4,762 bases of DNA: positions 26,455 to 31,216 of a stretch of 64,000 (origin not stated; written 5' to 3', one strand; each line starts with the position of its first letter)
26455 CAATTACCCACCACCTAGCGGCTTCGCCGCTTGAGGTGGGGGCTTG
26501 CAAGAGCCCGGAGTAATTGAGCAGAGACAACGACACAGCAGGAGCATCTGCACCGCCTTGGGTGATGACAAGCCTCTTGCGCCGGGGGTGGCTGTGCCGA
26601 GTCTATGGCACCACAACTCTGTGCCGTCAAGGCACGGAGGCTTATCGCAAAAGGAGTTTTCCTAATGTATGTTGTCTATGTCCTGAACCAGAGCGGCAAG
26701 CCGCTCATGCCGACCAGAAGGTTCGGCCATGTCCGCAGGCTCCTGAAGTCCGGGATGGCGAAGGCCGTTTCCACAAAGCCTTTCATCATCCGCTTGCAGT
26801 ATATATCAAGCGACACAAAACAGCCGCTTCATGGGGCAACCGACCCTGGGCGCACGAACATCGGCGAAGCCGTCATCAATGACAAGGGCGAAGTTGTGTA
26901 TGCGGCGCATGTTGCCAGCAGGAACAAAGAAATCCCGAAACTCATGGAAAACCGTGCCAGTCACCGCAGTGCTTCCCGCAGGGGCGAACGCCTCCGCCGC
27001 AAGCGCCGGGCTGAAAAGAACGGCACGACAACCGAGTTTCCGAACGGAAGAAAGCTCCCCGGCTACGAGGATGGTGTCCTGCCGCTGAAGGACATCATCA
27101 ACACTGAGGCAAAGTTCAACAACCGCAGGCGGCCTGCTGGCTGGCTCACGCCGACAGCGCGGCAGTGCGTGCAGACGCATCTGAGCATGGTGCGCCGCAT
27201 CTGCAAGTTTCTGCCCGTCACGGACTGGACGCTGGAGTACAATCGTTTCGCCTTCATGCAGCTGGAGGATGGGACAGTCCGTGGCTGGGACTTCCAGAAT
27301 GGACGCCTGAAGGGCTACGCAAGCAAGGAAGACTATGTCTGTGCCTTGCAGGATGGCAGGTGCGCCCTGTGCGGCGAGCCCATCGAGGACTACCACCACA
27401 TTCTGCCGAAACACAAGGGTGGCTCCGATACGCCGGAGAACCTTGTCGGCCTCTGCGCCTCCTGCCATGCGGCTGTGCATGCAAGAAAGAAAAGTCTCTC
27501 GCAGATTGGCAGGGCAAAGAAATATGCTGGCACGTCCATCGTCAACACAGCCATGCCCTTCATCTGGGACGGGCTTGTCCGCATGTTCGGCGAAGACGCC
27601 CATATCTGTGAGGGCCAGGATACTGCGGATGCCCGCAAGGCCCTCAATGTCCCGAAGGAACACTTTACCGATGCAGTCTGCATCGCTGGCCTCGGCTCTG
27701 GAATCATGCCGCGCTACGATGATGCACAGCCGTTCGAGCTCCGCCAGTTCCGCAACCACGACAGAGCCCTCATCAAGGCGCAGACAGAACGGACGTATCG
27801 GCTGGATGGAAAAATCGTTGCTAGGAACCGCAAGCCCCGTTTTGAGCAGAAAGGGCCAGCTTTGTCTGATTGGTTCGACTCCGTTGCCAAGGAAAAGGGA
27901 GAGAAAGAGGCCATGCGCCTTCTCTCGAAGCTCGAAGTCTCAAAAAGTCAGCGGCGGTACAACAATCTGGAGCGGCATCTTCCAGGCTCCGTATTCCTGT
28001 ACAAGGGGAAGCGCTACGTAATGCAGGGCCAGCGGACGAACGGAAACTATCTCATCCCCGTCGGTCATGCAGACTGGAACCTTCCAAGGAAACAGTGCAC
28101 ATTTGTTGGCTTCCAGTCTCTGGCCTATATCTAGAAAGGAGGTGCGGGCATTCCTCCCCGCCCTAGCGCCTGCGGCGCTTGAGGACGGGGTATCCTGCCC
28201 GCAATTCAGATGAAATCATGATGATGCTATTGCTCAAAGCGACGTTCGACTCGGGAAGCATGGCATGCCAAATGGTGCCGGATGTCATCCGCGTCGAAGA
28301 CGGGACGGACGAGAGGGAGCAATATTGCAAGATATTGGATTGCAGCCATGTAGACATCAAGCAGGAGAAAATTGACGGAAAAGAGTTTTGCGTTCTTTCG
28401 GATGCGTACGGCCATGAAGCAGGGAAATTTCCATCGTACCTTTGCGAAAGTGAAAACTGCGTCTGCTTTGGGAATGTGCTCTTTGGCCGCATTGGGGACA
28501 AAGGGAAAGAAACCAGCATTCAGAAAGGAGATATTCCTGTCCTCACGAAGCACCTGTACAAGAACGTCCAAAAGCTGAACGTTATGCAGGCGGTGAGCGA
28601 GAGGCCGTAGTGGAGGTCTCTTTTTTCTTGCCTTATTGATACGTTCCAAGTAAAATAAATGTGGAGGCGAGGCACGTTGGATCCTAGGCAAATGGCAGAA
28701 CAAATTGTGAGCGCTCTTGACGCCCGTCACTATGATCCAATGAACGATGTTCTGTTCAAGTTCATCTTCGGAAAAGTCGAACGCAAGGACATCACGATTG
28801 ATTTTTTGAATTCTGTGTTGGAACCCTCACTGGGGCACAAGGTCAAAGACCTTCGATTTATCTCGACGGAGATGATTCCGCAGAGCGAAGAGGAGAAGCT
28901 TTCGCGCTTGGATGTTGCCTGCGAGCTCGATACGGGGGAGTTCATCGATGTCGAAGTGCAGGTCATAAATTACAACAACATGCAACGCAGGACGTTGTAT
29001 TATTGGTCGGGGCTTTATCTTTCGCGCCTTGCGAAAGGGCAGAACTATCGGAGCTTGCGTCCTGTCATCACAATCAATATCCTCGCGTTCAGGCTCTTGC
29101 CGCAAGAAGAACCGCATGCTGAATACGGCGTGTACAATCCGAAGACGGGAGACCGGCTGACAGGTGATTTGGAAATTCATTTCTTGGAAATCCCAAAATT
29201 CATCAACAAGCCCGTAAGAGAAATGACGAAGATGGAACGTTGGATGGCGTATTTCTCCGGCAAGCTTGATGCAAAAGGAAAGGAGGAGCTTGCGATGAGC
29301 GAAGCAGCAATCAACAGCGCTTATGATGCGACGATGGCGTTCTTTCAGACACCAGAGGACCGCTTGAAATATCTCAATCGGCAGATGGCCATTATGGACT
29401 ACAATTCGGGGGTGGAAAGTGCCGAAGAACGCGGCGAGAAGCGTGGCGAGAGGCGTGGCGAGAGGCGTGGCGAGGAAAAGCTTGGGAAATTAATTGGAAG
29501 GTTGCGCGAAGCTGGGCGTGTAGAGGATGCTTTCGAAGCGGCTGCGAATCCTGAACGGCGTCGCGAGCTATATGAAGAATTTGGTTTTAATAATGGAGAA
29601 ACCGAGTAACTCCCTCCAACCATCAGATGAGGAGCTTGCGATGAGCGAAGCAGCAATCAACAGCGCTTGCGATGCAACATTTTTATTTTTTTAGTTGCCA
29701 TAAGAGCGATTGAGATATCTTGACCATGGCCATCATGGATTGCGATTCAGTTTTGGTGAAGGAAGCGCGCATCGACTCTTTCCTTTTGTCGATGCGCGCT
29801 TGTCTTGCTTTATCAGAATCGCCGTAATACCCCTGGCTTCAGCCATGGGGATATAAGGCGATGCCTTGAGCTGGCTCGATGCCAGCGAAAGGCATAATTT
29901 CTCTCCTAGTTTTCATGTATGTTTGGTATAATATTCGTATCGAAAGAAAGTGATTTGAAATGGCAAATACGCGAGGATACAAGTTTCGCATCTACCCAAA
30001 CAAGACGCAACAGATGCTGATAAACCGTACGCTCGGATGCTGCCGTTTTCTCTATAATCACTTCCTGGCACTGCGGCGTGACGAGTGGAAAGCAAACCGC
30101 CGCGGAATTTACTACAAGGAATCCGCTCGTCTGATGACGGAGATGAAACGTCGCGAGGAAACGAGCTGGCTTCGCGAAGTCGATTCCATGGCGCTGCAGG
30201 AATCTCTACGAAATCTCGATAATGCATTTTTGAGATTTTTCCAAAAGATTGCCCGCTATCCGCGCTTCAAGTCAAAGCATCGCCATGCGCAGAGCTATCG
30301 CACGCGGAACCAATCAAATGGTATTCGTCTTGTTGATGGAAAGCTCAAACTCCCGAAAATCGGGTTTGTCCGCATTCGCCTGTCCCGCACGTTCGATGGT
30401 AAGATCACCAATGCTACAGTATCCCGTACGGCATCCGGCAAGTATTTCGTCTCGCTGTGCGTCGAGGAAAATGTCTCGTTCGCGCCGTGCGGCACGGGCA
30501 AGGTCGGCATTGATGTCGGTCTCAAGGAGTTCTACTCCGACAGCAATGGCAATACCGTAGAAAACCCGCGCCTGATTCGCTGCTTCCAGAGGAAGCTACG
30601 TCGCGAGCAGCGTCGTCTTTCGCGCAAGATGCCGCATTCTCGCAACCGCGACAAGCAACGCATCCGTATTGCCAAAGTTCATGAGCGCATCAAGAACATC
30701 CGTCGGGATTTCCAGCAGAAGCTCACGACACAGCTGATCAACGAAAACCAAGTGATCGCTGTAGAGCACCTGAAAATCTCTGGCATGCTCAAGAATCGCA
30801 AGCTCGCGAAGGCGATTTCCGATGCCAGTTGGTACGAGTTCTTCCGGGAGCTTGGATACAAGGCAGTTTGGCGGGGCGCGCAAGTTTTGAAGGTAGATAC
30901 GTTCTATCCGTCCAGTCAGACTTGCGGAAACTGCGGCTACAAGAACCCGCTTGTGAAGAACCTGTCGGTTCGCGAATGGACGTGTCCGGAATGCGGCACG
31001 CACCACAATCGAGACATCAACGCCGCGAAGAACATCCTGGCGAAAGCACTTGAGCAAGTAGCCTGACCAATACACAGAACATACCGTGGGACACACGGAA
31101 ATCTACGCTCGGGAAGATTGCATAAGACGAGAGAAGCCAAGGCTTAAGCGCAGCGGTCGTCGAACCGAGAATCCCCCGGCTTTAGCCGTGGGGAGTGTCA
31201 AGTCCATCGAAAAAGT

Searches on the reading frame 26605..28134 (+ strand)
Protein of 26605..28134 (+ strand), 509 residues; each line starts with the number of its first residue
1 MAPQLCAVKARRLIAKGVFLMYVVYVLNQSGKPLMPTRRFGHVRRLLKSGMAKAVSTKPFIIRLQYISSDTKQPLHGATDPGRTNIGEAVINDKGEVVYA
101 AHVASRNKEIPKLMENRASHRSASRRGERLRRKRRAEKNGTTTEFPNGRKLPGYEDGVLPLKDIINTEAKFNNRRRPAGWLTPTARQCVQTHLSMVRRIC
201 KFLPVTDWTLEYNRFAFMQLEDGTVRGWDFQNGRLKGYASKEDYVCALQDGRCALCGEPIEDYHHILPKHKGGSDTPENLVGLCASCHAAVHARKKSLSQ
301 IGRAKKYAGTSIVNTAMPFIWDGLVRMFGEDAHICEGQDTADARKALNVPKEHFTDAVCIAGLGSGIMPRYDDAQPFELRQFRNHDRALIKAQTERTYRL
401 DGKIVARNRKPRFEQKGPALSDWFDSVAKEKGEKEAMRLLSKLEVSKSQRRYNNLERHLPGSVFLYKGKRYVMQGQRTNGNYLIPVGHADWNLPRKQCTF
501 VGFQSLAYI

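Call 92: search_protein_families(library=pfam, proteins=[window:26605-28134:+], max_evalue=0.001)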
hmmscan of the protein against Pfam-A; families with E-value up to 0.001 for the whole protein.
window:26605-28134:+ (509 aa): 3 families
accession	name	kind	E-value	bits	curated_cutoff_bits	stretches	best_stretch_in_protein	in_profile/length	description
PF14239.11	RRXRR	-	2.5e-43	148.4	25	1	24-233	1-174/174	RRXRR protein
PF01844.29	HNH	-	1.7e-10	41.3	21.4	1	253-294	1-47/47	HNH endonuclease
PF14279.12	HNH_5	-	7e-06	26.3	27.5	1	253-290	1-42/56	HNH endonuclease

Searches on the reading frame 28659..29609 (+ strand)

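Call 92: search_protein_families(library=pfam, proteins=[window:28659-29609:+], max_evalue=0.001)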
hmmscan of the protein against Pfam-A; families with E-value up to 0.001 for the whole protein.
window:28659-29609:+ (316 aa): 1 family
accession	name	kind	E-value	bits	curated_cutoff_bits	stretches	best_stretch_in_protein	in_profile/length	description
PF12784.13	PDDEXK_2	-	6.6e-57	193.3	27.4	1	27-255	1-229/229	PD-(D/E)XK nuclease family transposase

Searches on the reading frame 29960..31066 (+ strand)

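Call 92: search_protein_families(library=pfam, proteins=[window:29960-31066:+], max_evalue=0.001)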
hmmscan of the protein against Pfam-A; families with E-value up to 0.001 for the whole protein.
window:29960-31066:+ (368 aa): 3 families
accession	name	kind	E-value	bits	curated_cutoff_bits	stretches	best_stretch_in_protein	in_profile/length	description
PF01385.25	OrfB_IS605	-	6.8e-26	91.3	30.5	1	167-279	3-119/120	Probable transposase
PF07282.18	Cas12f1-like_TNB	-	1e-25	90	26.3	1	291-359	1-60/60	Cas12f1-like, TNB domain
PF12323.14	HTH_OrfB_IS605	-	1.5e-18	66.4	21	1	1-47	1-46/47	Helix-turn-helix domain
